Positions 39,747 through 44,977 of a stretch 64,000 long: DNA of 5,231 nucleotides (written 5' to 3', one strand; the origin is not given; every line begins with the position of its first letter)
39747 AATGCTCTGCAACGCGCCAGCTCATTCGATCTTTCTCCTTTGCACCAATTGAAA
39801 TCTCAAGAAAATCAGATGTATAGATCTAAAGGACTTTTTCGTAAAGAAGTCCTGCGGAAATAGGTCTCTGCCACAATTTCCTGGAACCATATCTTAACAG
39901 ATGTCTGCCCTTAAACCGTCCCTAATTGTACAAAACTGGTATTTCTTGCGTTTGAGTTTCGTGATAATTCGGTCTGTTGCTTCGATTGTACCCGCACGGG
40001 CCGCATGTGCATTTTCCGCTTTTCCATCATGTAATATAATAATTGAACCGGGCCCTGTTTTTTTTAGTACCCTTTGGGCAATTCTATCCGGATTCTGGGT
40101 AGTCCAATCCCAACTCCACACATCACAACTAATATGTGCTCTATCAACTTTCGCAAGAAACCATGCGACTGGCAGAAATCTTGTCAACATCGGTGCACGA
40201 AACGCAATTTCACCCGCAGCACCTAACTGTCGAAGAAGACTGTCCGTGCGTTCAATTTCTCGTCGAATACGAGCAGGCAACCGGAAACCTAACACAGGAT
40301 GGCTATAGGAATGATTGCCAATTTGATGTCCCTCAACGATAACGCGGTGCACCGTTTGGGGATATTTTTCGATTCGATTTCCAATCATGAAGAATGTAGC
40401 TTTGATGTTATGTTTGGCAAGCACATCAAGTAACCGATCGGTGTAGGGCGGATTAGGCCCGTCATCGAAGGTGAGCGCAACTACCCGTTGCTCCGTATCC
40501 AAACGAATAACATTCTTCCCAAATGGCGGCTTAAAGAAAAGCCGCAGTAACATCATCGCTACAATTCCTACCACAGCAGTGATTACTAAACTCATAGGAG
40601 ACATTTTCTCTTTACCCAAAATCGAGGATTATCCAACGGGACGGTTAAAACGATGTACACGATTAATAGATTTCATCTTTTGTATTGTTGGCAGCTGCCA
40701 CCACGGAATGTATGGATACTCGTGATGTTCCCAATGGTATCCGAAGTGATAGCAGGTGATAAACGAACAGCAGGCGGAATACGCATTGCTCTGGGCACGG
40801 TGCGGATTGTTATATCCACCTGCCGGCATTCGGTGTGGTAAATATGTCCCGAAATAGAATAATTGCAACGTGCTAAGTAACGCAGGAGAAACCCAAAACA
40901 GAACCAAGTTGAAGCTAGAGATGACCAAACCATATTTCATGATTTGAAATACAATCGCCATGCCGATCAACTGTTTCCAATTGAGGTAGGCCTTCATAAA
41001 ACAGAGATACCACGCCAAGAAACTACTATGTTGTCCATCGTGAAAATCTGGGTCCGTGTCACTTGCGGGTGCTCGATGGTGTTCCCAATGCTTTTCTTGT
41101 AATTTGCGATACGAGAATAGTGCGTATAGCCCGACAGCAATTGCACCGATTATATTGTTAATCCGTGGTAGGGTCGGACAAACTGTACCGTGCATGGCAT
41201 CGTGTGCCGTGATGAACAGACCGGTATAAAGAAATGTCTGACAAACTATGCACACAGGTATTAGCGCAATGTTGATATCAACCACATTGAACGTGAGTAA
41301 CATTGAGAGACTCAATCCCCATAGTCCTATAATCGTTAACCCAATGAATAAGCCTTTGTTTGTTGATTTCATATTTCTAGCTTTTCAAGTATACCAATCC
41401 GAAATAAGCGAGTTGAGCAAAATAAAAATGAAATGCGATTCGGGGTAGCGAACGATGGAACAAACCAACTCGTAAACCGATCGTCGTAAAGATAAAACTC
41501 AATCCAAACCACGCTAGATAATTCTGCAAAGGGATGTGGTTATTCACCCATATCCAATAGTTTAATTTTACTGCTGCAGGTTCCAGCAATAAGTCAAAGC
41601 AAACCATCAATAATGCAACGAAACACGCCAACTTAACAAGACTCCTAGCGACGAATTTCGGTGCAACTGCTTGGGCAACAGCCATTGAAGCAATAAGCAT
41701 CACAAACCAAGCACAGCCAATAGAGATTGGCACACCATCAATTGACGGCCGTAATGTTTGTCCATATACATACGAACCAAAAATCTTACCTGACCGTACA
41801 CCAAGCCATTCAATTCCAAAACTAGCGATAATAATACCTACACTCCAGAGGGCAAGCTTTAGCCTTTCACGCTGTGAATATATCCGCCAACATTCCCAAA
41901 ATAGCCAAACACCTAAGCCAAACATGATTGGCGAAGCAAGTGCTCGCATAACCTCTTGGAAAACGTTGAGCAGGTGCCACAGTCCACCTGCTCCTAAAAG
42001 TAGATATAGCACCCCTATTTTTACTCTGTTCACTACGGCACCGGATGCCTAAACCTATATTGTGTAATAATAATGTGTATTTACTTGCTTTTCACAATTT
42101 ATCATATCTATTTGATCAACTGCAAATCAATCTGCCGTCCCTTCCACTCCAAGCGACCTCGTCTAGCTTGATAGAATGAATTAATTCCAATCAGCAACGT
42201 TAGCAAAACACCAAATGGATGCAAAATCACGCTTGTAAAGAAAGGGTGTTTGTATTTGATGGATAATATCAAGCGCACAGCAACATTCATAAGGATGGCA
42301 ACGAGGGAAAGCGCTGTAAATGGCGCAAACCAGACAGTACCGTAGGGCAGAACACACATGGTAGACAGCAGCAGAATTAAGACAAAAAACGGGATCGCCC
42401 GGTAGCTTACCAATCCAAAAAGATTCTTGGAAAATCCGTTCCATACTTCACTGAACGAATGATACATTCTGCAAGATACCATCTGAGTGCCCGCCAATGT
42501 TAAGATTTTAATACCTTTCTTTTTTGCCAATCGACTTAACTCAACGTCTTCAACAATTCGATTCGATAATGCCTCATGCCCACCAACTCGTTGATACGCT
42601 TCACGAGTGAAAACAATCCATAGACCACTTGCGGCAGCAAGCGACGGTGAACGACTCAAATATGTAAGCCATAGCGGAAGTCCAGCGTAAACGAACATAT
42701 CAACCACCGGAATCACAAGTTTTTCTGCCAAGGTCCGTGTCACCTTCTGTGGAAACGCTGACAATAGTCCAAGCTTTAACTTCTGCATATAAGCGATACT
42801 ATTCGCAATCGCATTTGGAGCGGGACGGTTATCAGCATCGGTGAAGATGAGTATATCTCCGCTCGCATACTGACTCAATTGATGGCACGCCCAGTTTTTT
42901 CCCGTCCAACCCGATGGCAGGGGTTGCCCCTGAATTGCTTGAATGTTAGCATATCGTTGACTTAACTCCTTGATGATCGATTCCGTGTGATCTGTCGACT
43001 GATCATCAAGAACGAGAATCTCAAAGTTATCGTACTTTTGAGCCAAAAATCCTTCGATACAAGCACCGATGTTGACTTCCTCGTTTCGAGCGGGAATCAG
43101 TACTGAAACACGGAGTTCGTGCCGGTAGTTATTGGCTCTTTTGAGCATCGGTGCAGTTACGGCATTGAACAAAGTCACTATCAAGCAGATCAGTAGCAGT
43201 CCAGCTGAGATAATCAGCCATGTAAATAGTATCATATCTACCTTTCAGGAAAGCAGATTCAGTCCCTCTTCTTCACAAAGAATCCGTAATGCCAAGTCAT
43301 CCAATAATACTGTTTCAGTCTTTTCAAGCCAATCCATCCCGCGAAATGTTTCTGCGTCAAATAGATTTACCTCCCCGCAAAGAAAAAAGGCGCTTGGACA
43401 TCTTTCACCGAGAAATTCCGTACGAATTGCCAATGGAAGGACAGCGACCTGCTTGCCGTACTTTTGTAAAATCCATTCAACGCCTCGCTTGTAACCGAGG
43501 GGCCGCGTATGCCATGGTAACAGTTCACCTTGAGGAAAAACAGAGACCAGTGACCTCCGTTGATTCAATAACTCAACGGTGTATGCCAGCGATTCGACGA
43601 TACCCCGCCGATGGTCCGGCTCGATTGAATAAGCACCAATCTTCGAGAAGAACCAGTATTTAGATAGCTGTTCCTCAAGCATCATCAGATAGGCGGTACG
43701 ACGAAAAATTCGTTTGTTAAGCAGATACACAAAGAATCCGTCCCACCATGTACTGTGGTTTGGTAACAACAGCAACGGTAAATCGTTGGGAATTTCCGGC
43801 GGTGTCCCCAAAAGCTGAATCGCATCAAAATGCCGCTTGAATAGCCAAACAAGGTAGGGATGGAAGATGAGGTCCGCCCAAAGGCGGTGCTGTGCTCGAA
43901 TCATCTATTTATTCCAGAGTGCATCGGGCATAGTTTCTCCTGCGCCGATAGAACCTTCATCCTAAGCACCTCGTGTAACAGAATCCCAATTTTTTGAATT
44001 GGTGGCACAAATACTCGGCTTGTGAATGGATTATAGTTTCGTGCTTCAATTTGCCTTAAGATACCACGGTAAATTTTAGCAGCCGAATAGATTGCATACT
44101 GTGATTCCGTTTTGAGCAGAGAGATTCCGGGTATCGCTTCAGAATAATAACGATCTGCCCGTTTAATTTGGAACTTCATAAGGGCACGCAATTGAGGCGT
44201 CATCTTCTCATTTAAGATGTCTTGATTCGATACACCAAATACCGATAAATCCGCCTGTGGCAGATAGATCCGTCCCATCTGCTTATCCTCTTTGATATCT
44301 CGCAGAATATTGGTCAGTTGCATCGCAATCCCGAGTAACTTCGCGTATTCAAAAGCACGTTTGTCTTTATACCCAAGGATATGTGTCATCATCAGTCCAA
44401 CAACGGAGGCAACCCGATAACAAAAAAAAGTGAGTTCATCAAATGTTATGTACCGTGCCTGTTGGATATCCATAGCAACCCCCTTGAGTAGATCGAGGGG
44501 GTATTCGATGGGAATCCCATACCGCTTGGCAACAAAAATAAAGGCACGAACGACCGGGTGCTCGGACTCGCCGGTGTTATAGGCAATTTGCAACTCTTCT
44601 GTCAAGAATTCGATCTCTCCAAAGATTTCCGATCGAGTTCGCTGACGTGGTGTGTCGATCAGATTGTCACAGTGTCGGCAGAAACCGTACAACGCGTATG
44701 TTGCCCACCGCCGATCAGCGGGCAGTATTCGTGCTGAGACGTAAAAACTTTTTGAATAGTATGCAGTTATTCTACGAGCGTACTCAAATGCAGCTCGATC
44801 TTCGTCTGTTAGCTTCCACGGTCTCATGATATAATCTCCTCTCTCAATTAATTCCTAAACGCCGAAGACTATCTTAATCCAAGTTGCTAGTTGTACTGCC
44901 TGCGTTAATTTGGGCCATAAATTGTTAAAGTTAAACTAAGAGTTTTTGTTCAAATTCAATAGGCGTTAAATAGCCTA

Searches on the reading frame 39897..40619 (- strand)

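Call 58: search_protein_families(library=pfam, proteins=[window:39897-40619:-], max_evalue=0.00001)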
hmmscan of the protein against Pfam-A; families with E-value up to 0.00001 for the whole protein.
window:39897-40619:- (241 aa): 1 family
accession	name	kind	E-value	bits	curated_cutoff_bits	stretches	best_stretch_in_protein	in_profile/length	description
PF01522.26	Polysacc_deac_1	-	5.7e-32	110.7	23.1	1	41-144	3-105/124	Polysaccharide deacetylase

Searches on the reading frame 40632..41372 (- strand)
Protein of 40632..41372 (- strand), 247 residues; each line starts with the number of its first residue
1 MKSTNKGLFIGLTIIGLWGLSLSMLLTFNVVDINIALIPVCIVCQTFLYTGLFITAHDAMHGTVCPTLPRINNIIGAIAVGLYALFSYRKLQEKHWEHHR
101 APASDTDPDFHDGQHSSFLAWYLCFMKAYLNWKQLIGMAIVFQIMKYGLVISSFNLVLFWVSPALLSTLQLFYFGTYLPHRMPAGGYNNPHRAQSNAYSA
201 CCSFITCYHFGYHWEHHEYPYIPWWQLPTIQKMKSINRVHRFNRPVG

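Call 58: search_protein_families(library=pfam, proteins=[window:40632-41372:-], max_evalue=0.00001)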
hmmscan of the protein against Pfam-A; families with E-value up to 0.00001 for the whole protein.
window:40632-41372:- (247 aa): 1 family
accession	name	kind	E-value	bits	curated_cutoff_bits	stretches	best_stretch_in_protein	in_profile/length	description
PF00487.30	FA_desaturase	-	4.4e-24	86.1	29.7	2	36-139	4-112/253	Fatty acid desaturase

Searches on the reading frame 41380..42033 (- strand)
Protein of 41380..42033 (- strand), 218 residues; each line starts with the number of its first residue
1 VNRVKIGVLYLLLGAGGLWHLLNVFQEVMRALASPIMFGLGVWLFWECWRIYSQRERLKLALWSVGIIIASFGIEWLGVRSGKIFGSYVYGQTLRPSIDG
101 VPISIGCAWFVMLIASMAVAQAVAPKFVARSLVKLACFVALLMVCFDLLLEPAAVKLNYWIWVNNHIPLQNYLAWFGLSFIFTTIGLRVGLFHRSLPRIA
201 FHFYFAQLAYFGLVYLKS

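Call 58: search_protein_families(library=pfam, proteins=[window:41380-42033:-], max_evalue=0.00001)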
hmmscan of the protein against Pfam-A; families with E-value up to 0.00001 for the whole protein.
window:41380-42033:- (218 aa): 1 family
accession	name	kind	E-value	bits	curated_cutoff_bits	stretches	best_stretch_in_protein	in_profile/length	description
PF04240.17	Caroten_synth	-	9.2e-28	98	25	1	58-185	24-155/209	Carotenoid biosynthesis protein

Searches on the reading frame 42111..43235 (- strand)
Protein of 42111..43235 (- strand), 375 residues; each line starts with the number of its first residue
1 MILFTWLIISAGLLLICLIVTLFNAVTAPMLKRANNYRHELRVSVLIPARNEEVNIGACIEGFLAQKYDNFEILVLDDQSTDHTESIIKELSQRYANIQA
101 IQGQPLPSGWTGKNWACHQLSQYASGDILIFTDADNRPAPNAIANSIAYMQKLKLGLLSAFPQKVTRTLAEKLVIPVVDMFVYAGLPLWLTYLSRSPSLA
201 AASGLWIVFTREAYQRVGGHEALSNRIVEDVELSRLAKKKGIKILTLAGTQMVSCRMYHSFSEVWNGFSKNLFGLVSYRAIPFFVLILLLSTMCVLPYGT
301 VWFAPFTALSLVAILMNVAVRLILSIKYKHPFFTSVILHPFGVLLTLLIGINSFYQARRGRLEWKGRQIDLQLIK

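Call 58: search_protein_families(library=pfam, proteins=[window:42111-43235:-], max_evalue=0.00001)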
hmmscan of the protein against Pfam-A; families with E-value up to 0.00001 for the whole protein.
window:42111-43235:- (375 aa): 4 families
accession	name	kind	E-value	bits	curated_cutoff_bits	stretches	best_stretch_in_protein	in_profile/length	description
PF00535.33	Glycos_transf_2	-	6e-24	85.3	23.3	1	44-154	1-107/168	Glycosyl transferase family 2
PF13641.12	Glyco_tranf_2_3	-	8.8e-19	68.9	27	1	43-257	3-209/230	Glycosyltransferase like family 2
PF13506.12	Glyco_transf_21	-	9.6e-12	45.2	21.7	1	108-266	13-167/174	Glycosyl transferase family 21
PF10111.15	Glyco_tranf_2_2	-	1.1e-07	32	27.3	1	44-281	1-240/276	Glycosyltransferase like family 2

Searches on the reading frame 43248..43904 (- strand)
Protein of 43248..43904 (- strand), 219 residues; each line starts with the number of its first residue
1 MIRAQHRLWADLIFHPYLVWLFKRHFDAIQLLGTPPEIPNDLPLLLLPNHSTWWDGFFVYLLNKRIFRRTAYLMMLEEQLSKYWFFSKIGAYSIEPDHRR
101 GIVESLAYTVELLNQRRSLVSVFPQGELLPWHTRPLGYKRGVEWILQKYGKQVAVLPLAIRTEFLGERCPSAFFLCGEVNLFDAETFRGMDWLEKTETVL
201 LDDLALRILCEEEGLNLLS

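Call 58: search_protein_families(library=pfam, proteins=[window:43248-43904:-], max_evalue=0.00001)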
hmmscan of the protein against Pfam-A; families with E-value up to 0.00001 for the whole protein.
window:43248-43904:- (219 aa): 1 family
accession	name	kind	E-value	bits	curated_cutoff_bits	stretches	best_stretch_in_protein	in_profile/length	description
PF01553.26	Acyltransferase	-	3.2e-09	37.1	23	1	38-160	10-131/132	Acyltransferase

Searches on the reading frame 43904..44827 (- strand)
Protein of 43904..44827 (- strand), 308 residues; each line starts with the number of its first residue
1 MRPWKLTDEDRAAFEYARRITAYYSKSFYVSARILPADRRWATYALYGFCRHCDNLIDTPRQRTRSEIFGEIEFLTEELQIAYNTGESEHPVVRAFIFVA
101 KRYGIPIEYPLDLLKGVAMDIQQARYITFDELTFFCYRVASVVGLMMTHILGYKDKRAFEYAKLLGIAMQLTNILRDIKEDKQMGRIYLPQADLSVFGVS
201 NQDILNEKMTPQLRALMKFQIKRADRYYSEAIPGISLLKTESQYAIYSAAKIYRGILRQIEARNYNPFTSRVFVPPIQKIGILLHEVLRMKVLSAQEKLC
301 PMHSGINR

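Call 58: search_protein_families(library=pfam, proteins=[window:43904-44827:-], max_evalue=0.00001)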
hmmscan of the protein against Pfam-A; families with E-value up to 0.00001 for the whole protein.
window:43904-44827:- (308 aa): 1 family
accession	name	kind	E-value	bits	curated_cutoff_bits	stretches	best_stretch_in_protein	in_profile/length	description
PF00494.24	SQS_PSY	-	6.1e-76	256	26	1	24-276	4-261/263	Squalene/phytoene synthase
